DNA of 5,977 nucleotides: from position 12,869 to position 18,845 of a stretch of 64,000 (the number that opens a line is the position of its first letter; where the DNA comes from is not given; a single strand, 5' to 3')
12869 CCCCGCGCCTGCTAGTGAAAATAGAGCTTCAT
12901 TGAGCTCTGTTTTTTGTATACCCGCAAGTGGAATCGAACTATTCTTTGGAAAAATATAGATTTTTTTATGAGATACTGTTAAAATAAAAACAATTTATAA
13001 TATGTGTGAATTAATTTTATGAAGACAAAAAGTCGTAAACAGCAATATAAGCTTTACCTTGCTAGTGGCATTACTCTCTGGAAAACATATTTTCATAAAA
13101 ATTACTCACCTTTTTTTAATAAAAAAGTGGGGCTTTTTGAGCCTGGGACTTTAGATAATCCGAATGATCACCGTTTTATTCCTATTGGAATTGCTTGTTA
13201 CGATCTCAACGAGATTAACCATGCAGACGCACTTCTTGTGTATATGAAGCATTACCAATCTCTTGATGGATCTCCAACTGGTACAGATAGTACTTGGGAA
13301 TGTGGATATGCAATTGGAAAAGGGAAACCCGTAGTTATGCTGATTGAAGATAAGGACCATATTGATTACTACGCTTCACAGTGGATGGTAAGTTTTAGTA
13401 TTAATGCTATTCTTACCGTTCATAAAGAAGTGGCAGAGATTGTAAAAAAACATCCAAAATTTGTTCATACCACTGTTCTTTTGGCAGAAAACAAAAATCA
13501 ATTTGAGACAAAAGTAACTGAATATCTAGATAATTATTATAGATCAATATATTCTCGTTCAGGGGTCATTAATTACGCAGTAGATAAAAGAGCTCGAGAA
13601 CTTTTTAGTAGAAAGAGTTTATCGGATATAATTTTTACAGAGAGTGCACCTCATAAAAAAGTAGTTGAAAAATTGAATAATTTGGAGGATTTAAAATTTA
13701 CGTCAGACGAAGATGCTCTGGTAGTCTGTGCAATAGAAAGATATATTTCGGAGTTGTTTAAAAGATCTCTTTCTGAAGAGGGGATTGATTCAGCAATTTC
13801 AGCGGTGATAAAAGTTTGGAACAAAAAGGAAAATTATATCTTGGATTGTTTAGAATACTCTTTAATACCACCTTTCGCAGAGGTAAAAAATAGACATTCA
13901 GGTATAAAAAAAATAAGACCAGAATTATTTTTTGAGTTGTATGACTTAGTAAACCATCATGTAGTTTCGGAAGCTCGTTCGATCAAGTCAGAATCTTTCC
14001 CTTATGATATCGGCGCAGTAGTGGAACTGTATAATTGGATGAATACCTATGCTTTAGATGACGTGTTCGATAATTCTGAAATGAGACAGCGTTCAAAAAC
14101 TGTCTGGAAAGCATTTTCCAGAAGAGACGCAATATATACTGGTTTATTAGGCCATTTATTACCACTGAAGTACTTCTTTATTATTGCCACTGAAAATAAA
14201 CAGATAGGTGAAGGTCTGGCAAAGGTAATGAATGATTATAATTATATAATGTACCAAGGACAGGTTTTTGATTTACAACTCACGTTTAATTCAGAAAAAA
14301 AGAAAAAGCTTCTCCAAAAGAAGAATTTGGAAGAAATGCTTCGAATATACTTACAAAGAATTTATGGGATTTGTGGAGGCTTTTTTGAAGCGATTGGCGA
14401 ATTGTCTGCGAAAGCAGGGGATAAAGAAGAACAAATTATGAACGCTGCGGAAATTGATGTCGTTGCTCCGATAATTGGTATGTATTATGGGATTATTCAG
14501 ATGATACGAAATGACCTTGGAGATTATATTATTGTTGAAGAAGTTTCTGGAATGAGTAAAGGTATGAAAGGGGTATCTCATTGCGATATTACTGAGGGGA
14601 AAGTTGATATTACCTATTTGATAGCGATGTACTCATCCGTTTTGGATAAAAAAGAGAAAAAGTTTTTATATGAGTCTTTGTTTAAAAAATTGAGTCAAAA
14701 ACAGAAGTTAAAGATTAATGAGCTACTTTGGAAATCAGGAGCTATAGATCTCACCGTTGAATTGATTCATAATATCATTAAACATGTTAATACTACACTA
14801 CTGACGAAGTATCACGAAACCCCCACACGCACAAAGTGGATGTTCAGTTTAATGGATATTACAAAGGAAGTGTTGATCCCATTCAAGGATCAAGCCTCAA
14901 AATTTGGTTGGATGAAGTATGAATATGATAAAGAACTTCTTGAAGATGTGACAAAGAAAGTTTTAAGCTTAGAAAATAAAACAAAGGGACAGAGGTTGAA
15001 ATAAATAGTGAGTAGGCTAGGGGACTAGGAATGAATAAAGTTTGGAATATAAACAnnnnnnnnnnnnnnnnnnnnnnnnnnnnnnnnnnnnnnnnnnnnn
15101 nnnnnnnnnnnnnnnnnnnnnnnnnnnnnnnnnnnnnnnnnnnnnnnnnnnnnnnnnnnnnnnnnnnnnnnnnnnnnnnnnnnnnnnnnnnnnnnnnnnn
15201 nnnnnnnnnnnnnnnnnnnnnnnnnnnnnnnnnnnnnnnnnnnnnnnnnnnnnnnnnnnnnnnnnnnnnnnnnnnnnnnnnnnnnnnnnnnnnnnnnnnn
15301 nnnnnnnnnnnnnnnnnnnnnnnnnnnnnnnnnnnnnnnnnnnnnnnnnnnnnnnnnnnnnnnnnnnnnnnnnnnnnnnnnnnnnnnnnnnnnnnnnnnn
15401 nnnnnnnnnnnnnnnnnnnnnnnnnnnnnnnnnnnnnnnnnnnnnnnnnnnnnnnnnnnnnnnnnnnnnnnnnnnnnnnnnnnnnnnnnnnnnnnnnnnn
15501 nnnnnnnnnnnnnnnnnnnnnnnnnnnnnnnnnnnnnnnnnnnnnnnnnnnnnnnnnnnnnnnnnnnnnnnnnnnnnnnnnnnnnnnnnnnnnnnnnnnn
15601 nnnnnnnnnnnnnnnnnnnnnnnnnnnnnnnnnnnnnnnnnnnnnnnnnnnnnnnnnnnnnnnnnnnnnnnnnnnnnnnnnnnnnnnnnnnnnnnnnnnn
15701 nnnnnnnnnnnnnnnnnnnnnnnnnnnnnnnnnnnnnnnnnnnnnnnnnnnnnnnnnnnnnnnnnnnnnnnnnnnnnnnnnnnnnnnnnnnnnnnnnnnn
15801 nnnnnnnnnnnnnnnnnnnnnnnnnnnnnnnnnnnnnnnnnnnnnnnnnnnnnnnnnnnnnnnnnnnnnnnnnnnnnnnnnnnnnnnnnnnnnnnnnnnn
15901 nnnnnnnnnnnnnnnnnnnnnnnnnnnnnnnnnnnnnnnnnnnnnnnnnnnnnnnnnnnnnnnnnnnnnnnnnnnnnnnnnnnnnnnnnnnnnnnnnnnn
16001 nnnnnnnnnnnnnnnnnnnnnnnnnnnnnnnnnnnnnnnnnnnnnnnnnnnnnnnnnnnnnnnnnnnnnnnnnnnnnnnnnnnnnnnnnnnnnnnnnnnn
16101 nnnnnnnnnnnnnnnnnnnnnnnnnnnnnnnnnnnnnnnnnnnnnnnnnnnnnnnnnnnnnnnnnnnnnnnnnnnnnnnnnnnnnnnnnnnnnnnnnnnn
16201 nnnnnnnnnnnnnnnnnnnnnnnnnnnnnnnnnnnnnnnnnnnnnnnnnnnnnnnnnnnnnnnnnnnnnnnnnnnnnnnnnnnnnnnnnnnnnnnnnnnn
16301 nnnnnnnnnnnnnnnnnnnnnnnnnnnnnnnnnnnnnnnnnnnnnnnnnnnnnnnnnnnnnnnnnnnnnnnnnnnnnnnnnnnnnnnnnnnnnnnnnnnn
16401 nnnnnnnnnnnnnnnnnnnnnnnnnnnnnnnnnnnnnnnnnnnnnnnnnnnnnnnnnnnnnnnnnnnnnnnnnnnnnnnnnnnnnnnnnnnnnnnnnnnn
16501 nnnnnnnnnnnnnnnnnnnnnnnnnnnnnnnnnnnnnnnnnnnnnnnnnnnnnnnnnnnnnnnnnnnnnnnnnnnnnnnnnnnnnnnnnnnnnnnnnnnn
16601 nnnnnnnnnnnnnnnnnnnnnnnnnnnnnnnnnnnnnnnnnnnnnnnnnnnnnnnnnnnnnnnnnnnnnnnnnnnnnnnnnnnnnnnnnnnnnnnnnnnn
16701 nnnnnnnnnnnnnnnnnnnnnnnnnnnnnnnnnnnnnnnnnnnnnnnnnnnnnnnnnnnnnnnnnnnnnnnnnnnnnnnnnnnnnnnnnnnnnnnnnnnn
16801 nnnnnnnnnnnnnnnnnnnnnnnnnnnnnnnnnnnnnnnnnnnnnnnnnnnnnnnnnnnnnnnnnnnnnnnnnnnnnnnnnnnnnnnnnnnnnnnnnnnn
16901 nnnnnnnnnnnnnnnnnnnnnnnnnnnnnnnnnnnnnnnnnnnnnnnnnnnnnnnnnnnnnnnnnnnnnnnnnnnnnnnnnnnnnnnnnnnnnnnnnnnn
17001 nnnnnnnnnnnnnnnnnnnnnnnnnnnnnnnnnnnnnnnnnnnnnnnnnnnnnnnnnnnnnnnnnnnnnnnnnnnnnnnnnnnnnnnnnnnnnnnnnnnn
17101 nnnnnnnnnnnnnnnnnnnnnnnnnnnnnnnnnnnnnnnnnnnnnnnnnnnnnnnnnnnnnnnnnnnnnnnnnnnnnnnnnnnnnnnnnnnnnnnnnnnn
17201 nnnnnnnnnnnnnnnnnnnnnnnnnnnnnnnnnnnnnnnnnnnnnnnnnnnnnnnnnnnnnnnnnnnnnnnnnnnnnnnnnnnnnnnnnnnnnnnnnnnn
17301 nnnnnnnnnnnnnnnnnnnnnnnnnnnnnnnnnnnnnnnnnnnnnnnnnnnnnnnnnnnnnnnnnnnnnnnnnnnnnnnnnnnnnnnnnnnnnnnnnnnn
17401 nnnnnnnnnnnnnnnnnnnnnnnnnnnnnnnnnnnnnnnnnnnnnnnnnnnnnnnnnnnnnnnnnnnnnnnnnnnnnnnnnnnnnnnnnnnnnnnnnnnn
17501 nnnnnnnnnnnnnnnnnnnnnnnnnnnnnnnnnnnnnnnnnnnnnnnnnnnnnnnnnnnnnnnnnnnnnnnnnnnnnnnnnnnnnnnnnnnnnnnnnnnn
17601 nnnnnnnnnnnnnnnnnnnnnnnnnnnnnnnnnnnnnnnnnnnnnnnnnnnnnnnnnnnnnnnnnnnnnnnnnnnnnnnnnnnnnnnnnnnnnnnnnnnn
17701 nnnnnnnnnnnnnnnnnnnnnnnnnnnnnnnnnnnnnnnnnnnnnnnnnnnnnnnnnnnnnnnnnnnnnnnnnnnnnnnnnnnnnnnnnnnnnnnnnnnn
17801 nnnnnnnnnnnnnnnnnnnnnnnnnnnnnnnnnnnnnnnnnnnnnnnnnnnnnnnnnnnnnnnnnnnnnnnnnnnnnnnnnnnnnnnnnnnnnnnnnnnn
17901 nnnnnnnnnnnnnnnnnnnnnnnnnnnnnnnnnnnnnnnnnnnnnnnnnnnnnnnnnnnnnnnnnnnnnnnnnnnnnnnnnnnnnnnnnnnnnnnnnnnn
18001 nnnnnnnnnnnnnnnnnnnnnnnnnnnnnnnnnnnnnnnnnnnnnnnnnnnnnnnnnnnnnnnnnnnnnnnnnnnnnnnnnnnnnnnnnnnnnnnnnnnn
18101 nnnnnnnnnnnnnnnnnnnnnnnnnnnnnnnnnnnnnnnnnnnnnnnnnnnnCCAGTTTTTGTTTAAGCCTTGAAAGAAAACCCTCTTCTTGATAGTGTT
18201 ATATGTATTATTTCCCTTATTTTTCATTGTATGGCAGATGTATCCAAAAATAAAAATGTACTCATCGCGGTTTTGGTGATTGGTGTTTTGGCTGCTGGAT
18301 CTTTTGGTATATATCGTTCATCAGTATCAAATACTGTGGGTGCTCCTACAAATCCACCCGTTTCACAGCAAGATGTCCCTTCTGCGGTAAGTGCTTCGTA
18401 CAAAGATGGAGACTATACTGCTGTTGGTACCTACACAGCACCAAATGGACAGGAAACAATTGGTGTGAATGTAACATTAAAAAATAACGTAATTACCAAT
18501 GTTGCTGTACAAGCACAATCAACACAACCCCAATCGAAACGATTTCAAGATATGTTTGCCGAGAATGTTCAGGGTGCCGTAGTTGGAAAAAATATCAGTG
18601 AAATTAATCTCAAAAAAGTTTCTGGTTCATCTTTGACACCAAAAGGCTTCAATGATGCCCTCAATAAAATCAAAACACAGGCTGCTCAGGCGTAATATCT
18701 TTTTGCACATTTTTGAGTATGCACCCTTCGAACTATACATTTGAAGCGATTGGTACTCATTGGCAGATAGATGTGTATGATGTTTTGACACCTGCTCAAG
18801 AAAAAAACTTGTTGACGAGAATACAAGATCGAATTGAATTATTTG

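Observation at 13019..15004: Unusual fusion: nucleoside-deoxyribosyltransferase-like domain joined to a polyprenyl-synthase-like domain with a degenerate second Asp-rich motif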

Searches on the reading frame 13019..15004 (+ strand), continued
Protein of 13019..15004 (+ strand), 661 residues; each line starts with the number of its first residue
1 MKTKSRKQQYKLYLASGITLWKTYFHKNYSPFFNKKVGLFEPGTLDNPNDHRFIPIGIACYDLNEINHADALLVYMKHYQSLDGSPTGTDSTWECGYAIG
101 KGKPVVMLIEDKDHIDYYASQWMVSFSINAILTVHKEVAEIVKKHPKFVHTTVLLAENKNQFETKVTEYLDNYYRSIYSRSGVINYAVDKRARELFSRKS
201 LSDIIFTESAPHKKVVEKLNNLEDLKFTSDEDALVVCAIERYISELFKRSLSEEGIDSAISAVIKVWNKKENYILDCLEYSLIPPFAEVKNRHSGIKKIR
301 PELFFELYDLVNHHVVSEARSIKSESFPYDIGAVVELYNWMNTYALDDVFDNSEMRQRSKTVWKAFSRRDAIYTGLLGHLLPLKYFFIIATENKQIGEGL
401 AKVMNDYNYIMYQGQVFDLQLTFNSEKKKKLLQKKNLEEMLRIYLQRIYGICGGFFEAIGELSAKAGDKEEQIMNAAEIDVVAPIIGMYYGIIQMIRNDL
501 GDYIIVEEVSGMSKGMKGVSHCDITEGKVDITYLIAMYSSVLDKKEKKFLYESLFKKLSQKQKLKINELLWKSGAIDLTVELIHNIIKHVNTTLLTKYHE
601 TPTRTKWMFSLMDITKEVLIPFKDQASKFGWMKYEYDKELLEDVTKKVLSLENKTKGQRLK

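Call 86: search_protein_families(library=pfam, proteins=[L018:3125-5446:+, L018:11235-12146:+, L018:13069-13944:-, L018:14809-16053:+, L018:6761-7357:-, L013:3325-4290:+, L013:5241-6554:-, L013:6665-7420:+, L013:7413-8093:+, L013:8201-9559:+], max_evalue=0.0001)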
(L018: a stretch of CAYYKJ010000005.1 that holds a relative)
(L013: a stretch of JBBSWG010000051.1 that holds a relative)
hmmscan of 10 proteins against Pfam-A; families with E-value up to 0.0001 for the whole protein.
L018:3125-5446:+ (773 aa): 33 families (the best 25 are shown)
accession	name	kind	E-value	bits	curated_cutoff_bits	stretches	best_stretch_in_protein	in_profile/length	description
PF00004.35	AAA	-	3.9e-96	318.9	21.2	2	259-388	1-130/131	ATPase family associated with various cellular activities (AAA)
PF17862.7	AAA_lid_3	-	3.8e-30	103.5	27.2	2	686-730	2-44/45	AAA+ lid domain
PF02359.24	CDC48_N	-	3.8e-23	81.9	35.1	1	14-97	2-84/85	Cell division protein 48 (CDC48), N-terminal domain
PF05496.18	RuvB_N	-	2.2e-16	60.5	27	2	258-334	35-103/159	Holliday junction DNA helicase RuvB P-loop domain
PF13191.12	AAA_16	-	1.2e-14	55.6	32.6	1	247-362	15-138/167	AAA ATPase domain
PF06068.19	TIP49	-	1.9e-13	50.8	23.8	2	531-585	51-106/347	TIP49 P-loop domain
PF13401.12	AAA_22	-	2.4e-10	41.2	27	0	533-563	8-41/130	AAA domain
PF07728.20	AAA_5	-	1.7e-09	38.2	22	0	533-650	2-135/139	AAA domain (dynein-related subfamily)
PF13671.12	AAA_33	-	1.9e-09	38.4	27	0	259-371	2-84/143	AAA domain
PF13173.12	AAA_14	-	1.7e-08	35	27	0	259-328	5-75/129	AAA domain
PF07724.20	AAA_2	-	2.6e-08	34.5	27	0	260-352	7-101/166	AAA domain (Cdc48 subfamily)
PF13521.12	AAA_28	-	3.3e-08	34.3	27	0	259-310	2-52/164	AAA domain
PF20720.3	nSTAND3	-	3.6e-08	33.7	27.2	0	259-402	20-152/155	Novel STAND NTPase 3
PF02933.23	CDC48_2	-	4.5e-08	33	22.4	1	120-211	8-63/64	Cell division protein 48 (CDC48), domain 2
PF09336.16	Vps4_C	-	1.5e-07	31.7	21.3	0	717-755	22-60/61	Vps4 C terminal oligomerisation domain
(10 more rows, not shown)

L018:11235-12146:+ (303 aa): 2 families
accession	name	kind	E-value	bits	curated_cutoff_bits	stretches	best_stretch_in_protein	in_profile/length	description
PF24034.1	DUF7343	-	2.6e-18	66.1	27.6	1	240-298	3-61/62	Domain of unknown function (DUF7343)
PF12802.13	MarR_2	-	6.5e-05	23.4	27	0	242-285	7-50/61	MarR family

L018:13069-13944:- (291 aa): 0 families

L018:14809-16053:+ (414 aa): 4 families
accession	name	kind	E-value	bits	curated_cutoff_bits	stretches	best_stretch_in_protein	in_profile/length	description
PF21269.3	TreT_GT1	-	6.7e-49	165.7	27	1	48-188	1-143/144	Trehalose synthase, N-terminal domain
PF00534.26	Glycos_transf_1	-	6.2e-27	94.7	26.4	1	223-388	8-171/172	Glycosyl transferases group 1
PF13692.12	Glyco_trans_1_4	-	2.2e-15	57.6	27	1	231-375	2-142/142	Glycosyl transferases group 1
PF20706.3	GT4-conflict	-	2.3e-06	27.3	26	1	290-390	259-355/385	Family 4 Glycosyltransferase in conflict systems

L018:6761-7357:- (198 aa): 1 family
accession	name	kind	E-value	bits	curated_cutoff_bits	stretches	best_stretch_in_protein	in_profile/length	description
PF01248.31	Ribosomal_L7Ae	-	1.3e-28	98.9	22.1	1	19-112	1-94/95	Ribosomal protein L7Ae/L30e/S12e/Gadd45 family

L013:3325-4290:+ (321 aa): 8 families
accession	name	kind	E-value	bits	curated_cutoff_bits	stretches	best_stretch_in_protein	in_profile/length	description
PF13404.12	HTH_AsnC-type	-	2.7e-21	75.5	27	2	4-45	1-42/42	AsnC-type helix-turn-helix domain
PF13412.12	HTH_24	-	1.5e-19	69.7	21.9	2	4-51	1-48/48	Winged helix-turn-helix DNA-binding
PF12840.13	HTH_20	-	4.2e-09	36.7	27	0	15-52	13-50/51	Helix-turn-helix domain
PF01037.27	AsnC_trans_reg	-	1.3e-08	35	25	0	78-127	7-57/73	Lrp/AsnC ligand binding domain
PF01047.28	MarR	-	5.4e-07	29.8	24.6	0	10-53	7-50/59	MarR family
PF01022.26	HTH_5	-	5.8e-07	29.7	22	0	10-51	6-46/47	Bacterial regulatory protein, arsR family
PF08279.18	HTH_11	-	8.9e-06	25.9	25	0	9-49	3-44/55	HTH domain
PF12802.13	MarR_2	-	2.4e-05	24.8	27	0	11-51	10-51/61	MarR family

L013:5241-6554:- (437 aa): 4 families
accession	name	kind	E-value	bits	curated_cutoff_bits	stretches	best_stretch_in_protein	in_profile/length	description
PF05221.23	AdoHcyase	-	1.4e-66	225.1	25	2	8-139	2-138/299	S-adenosyl-L-homocysteine hydrolase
PF00670.27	AdoHcyase_NAD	-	3.3e-54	183.8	27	1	189-364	1-161/162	S-adenosyl-L-homocysteine hydrolase, NAD binding domain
PF02826.25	2-Hacid_dh_C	-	8.3e-10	38.8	25.1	1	208-299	33-128/178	D-isomer specific 2-hydroxyacid dehydrogenase, NAD binding domain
PF07991.19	KARI_N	-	4.4e-06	26.8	20.6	1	209-301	2-98/165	Acetohydroxy acid isomeroreductase, NADPH-binding domain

L013:6665-7420:+ (251 aa): 0 families

L013:7413-8093:+ (226 aa): 2 families
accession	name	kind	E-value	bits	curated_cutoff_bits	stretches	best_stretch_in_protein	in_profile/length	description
PF08843.17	AbiEii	-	8.6e-06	26.3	22.5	1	17-207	5-222/238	Nucleotidyl transferase AbiEii toxin, Type IV TA system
PF14907.12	NTP_transf_5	-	4e-05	23.7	31.2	1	17-142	66-186/249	Uncharacterised nucleotidyltransferase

L013:8201-9559:+ (452 aa): 3 families
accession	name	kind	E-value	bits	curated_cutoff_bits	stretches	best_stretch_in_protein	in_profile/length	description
PF00710.25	Asparaginase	-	1e-48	165.9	22.5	1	97-292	2-190/193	Asparaginase, N-terminal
PF17763.6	Asparaginase_C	-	3.1e-26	92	34.6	1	311-425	1-106/114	Glutaminase/Asparaginase C-terminal domain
PF18195.6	GatD_N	-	6.3e-13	48.3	25.7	1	3-54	2-54/54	GatD N-terminal domain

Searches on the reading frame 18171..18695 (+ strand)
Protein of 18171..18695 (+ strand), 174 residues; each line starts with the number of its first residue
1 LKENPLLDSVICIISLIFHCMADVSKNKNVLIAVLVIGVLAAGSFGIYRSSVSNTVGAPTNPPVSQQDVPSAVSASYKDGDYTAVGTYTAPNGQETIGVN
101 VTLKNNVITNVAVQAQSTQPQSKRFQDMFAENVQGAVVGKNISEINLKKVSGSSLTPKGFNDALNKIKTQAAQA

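Call 3: search_protein_families(library=pfam, proteins=[window:18171-18695:+], max_evalue=1)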
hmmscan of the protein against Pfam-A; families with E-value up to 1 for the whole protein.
window:18171-18695:+ (174 aa): 1 family
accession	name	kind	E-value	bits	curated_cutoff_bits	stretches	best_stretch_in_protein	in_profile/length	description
PF04205.19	FMN_bind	-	0.0012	19.9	22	1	95-166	4-74/77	FMN-binding domain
